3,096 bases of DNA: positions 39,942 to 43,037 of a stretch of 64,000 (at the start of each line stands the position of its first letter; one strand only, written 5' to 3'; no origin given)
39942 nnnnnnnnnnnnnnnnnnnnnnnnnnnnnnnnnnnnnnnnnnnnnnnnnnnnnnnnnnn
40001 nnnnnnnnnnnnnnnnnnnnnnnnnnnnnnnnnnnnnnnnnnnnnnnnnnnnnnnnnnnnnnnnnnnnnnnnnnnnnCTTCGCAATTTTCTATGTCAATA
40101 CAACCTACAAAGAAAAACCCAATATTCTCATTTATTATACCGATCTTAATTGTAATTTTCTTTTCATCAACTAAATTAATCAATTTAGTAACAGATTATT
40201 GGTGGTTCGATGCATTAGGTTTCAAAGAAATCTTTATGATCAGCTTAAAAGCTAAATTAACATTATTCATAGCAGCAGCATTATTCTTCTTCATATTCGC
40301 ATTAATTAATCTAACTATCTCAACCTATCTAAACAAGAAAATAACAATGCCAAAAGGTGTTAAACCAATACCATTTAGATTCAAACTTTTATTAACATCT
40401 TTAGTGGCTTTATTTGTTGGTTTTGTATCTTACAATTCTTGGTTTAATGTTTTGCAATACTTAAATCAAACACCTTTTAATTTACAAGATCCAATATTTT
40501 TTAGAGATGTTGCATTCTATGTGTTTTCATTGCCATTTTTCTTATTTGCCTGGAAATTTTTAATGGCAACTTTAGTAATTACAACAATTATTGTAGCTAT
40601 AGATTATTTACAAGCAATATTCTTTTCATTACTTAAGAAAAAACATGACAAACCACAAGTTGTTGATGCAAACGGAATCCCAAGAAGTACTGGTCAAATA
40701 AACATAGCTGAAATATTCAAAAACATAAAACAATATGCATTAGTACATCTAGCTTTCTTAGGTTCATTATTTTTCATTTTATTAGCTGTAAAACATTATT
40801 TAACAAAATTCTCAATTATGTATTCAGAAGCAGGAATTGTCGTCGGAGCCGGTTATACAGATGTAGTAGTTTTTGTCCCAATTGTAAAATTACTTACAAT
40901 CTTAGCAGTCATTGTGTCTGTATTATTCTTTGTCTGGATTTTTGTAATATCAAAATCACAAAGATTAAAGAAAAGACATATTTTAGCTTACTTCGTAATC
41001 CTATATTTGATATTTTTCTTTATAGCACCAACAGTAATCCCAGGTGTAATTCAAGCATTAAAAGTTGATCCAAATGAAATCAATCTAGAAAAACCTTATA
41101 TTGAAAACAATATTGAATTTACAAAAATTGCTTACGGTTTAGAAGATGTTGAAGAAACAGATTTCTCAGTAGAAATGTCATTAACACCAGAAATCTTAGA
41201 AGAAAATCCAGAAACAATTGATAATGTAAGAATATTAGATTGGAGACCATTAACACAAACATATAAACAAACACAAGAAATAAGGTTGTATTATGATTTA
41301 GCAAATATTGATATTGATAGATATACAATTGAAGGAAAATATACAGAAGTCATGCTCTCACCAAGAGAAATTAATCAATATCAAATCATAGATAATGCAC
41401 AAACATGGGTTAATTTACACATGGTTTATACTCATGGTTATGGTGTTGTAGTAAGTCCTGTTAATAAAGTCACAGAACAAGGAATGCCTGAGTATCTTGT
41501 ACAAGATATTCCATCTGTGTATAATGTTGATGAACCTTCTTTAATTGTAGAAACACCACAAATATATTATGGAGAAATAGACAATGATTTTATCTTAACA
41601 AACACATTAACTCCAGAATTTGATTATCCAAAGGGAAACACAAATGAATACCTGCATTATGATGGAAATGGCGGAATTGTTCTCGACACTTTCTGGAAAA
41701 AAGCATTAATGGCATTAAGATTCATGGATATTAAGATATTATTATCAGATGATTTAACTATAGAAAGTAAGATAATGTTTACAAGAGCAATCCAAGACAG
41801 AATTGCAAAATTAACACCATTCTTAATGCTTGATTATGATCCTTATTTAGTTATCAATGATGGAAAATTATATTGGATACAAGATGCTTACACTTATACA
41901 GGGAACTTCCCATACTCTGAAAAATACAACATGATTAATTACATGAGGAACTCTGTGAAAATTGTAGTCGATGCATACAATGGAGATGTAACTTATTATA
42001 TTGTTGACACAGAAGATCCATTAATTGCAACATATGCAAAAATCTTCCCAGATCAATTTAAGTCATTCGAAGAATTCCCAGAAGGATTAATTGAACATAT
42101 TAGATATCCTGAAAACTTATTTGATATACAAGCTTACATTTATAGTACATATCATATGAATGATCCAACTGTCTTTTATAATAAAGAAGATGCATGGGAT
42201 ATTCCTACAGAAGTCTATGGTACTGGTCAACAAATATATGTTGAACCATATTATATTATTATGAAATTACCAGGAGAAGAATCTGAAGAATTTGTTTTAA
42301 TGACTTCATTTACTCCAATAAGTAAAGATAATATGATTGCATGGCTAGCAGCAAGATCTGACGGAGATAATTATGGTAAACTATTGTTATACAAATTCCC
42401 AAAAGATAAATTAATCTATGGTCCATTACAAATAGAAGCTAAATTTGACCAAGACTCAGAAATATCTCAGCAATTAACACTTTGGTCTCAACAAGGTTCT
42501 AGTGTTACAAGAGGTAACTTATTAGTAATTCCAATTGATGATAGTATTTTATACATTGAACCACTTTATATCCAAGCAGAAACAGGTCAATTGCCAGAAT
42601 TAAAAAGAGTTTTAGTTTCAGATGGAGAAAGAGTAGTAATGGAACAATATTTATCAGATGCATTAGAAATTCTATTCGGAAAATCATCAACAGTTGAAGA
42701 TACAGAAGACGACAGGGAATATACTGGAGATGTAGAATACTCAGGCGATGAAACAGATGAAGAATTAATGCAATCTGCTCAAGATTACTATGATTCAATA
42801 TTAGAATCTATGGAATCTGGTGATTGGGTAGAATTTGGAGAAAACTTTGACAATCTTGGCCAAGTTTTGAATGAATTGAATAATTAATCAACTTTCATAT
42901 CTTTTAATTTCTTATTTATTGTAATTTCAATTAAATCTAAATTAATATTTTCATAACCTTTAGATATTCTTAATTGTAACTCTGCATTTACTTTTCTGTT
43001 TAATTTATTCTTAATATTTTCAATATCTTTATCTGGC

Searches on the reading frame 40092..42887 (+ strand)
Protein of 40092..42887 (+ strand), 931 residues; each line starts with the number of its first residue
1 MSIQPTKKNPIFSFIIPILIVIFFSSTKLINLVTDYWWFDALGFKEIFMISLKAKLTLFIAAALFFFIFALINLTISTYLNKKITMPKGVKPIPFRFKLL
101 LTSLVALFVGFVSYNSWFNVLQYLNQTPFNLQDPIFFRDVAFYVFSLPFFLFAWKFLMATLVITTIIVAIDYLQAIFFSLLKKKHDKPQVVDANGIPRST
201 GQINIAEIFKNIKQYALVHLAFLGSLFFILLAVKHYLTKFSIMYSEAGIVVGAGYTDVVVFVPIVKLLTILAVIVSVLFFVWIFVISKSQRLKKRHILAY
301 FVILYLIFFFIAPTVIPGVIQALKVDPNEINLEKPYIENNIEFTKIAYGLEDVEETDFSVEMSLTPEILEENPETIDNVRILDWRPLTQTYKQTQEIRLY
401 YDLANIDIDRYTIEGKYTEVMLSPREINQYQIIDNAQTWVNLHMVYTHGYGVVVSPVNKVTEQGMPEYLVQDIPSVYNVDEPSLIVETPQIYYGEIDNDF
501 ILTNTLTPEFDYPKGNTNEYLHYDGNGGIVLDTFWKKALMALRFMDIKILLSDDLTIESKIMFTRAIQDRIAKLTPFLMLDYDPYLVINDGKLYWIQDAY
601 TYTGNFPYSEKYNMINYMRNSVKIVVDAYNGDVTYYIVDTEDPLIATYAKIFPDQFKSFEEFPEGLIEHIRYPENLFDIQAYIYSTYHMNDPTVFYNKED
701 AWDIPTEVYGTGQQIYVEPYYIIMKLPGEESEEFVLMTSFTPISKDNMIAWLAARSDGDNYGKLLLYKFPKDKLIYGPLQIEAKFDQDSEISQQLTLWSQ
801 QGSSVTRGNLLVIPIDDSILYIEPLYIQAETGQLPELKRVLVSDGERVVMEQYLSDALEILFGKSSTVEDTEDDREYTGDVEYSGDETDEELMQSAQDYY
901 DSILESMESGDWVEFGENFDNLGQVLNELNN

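Call 81: search_protein_families(library=pfam, proteins=[window:40092-42887:+], max_evalue=0.0001)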
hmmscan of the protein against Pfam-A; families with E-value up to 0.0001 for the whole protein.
window:40092-42887:+ (931 aa): 1 family
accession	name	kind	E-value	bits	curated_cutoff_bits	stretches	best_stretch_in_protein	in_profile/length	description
PF03699.18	UPF0182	-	1.9e-273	909.7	27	1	14-798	3-770/770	Uncharacterised protein family (UPF0182)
